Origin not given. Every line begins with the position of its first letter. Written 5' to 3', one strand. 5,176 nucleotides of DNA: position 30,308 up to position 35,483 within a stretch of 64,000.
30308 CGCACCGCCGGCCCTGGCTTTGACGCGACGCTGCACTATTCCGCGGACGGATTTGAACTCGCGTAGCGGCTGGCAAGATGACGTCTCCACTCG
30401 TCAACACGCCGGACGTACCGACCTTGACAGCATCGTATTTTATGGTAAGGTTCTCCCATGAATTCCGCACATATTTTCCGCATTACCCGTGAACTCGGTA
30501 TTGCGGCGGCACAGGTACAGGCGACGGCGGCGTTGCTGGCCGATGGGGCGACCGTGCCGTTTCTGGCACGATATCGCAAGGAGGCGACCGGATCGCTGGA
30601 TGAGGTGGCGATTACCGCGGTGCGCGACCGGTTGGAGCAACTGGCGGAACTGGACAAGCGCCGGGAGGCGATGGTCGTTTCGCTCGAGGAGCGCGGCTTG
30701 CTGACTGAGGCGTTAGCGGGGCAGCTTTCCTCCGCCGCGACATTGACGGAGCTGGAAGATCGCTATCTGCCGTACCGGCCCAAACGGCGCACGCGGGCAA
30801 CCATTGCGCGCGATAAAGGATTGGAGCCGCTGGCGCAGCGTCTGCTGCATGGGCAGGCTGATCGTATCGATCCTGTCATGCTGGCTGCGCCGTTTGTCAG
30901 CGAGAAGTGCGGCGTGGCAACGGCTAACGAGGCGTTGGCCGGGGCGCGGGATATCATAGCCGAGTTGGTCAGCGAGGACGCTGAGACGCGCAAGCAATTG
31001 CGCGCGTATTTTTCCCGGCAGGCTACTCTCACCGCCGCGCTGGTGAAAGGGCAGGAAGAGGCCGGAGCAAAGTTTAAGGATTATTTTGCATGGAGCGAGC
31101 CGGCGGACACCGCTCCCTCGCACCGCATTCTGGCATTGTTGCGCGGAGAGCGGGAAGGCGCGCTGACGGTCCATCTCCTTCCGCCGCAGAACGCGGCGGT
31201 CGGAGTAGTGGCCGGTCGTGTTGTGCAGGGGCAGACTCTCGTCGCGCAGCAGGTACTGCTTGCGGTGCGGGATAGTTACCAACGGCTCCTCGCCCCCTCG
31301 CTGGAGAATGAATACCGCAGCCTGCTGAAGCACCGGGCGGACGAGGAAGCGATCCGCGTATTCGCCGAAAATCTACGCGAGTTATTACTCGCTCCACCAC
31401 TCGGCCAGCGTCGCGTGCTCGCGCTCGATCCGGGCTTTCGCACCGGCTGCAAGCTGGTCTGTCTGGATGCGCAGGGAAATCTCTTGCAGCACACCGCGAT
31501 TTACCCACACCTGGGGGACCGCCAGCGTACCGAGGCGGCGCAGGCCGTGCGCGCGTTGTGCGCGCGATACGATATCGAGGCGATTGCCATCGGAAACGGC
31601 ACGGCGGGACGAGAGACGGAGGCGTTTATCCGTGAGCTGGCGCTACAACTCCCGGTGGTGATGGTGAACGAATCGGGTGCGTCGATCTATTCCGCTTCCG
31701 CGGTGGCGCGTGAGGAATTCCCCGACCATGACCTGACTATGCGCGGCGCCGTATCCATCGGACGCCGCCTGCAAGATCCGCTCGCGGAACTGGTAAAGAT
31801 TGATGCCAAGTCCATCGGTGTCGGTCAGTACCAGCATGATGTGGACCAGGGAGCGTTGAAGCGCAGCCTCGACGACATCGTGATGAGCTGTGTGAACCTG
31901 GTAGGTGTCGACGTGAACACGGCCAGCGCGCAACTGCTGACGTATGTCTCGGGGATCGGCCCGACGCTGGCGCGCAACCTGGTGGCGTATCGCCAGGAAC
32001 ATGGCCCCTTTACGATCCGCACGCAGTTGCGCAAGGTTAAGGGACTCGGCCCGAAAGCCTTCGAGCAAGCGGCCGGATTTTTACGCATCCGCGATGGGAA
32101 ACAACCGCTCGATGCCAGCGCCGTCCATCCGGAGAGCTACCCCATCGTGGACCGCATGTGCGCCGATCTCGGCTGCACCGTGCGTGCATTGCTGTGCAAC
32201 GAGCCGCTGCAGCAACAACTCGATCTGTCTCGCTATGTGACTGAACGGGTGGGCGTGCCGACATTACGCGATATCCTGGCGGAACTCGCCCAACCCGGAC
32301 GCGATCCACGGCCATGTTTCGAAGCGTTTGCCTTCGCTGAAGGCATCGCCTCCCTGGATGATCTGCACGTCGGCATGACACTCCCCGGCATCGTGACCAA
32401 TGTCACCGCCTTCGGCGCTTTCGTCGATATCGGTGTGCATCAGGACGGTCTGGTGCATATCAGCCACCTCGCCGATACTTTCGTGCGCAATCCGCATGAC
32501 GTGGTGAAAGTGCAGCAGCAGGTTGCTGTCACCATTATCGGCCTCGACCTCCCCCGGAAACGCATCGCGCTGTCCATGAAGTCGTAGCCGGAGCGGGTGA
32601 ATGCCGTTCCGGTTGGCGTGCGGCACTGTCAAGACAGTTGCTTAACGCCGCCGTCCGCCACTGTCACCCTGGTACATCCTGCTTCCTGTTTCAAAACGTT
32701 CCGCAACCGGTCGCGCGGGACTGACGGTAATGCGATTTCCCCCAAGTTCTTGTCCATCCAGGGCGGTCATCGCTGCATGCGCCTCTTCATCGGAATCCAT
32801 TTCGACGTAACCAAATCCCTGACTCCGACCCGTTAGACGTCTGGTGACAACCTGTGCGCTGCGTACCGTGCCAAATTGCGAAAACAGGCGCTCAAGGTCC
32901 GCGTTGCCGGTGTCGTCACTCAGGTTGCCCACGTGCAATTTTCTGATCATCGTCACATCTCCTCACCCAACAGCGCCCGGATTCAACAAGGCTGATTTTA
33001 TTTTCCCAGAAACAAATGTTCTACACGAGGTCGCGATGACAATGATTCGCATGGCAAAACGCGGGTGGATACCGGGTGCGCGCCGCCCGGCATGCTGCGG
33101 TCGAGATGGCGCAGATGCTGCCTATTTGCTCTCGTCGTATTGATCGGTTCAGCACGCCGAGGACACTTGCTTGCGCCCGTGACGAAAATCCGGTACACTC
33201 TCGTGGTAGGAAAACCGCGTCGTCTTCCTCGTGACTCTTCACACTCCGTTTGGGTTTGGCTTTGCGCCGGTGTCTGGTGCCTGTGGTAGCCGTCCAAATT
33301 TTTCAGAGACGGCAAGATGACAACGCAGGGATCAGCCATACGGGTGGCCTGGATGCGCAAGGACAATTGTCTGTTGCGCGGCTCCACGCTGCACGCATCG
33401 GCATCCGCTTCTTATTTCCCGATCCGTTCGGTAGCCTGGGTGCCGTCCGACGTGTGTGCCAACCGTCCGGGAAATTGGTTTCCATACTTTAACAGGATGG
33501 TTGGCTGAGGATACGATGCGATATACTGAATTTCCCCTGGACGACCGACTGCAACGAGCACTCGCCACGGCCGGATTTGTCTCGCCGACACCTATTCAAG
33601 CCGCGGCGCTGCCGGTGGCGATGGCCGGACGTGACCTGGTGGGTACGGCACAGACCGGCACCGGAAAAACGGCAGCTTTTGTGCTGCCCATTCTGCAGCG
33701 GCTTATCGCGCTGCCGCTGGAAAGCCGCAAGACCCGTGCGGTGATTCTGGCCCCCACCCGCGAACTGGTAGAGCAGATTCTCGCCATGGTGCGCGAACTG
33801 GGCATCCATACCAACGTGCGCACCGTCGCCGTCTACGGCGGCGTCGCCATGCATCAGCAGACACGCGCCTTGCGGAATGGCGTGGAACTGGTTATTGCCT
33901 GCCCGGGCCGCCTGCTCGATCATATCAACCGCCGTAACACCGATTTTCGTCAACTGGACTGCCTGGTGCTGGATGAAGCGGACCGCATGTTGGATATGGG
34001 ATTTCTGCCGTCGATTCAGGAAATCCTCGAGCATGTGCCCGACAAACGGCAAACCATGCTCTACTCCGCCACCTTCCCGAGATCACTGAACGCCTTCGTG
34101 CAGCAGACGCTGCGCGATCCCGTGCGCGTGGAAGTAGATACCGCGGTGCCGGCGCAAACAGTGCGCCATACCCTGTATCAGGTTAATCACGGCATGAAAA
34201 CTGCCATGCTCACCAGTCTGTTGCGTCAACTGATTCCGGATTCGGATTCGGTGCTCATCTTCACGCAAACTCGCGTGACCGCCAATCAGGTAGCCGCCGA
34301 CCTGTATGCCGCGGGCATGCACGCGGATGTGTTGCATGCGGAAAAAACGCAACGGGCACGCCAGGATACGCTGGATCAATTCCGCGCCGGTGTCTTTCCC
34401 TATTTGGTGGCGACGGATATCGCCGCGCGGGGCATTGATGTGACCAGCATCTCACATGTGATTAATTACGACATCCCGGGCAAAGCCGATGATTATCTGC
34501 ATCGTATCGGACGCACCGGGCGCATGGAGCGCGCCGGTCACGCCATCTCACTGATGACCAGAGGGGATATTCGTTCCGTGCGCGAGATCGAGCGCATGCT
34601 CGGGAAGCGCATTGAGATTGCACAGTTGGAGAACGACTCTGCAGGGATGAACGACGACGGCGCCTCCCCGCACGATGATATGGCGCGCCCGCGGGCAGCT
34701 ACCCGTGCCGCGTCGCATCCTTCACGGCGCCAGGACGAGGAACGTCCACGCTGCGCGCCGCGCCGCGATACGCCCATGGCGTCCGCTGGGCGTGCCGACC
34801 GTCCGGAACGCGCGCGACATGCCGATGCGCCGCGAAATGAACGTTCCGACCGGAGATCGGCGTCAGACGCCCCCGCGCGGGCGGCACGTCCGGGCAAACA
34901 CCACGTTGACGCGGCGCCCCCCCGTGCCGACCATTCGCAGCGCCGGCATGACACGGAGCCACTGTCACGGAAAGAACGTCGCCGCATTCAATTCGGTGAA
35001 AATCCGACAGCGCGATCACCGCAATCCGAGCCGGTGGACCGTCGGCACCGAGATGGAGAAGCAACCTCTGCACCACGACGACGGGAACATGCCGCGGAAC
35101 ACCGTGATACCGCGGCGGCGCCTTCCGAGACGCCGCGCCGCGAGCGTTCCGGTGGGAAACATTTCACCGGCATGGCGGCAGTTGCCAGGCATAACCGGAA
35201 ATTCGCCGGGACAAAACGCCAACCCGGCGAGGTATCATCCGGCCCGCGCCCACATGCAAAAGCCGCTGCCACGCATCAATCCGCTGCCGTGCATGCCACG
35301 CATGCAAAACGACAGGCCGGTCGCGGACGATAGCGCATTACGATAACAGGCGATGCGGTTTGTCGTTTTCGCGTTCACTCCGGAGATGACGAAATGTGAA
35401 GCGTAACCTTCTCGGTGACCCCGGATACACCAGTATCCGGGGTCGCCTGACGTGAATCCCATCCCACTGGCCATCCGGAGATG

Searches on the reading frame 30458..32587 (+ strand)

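Call 45: search_protein_families(library=pfam, proteins=[window:30458-32587:+], max_evalue=0.0001)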
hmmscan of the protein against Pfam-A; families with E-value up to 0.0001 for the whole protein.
window:30458-32587:+ (709 aa): 9 families
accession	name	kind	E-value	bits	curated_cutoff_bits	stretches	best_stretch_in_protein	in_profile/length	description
PF16921.10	Tex_YqgF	-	2.8e-47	160.7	27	1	319-439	2-126/126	Tex protein YqgF-like domain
PF22706.1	Tex_central_region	-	3e-38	132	27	1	137-302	4-178/178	Tex central region-like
PF12836.13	HHH_3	-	7.6e-29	100.1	27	1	479-543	1-65/65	Helix-hairpin-helix motif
PF09371.15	Tex_N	-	2.4e-25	88.5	32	1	6-76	4-74/75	Tex-like protein N-terminal domain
PF17674.7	HHH_9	-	5.3e-25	88.5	23.1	1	549-618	1-70/70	HHH domain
PF00575.29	S1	-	7e-19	68.4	22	1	638-708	4-74/74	S1 RNA binding domain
PF14635.12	HHH_7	-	9e-10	39.3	27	1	451-544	4-103/104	Helix-hairpin-helix motif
PF23459.1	S1_RRP5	-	1.1e-08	35.9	27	1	638-706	3-71/72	RRP5 S1 domain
PF14639.11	YqgF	-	3e-06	27.5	35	1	397-446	98-147/150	Holliday-junction resolvase-like of SPT6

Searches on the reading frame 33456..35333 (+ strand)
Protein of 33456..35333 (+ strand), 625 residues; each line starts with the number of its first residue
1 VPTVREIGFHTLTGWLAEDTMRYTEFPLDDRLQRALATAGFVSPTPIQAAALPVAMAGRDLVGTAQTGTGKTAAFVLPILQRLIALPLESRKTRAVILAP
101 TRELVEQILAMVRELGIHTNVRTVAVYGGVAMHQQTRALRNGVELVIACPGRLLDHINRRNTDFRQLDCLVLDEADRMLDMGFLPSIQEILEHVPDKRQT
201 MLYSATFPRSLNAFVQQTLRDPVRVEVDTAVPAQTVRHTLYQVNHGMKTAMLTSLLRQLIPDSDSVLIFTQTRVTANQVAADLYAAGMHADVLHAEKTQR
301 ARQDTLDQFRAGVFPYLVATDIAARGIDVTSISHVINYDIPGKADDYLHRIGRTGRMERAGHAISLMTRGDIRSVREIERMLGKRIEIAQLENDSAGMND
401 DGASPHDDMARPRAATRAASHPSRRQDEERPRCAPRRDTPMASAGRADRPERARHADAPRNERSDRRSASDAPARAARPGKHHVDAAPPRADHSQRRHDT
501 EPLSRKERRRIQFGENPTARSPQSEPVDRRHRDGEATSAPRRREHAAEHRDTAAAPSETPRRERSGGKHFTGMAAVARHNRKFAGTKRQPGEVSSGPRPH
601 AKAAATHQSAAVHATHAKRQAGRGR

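Call 22: search_protein_families(library=pfam, proteins=[window:33456-35333:+], max_evalue=0.001)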
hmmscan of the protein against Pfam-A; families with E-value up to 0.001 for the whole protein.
window:33456-35333:+ (625 aa): 3 families
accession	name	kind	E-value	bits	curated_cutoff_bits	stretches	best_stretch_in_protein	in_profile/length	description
PF00270.35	DEAD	-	1.2e-50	172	26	1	45-212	1-165/167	DEAD/DEAH box helicase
PF00271.37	Helicase_C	-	8.2e-30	103.7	23.5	1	253-357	7-109/110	Helicase conserved C-terminal domain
PF04851.21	ResIII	-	3.7e-07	30.6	22.5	1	65-208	30-163/164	Type III restriction enzyme, res subunit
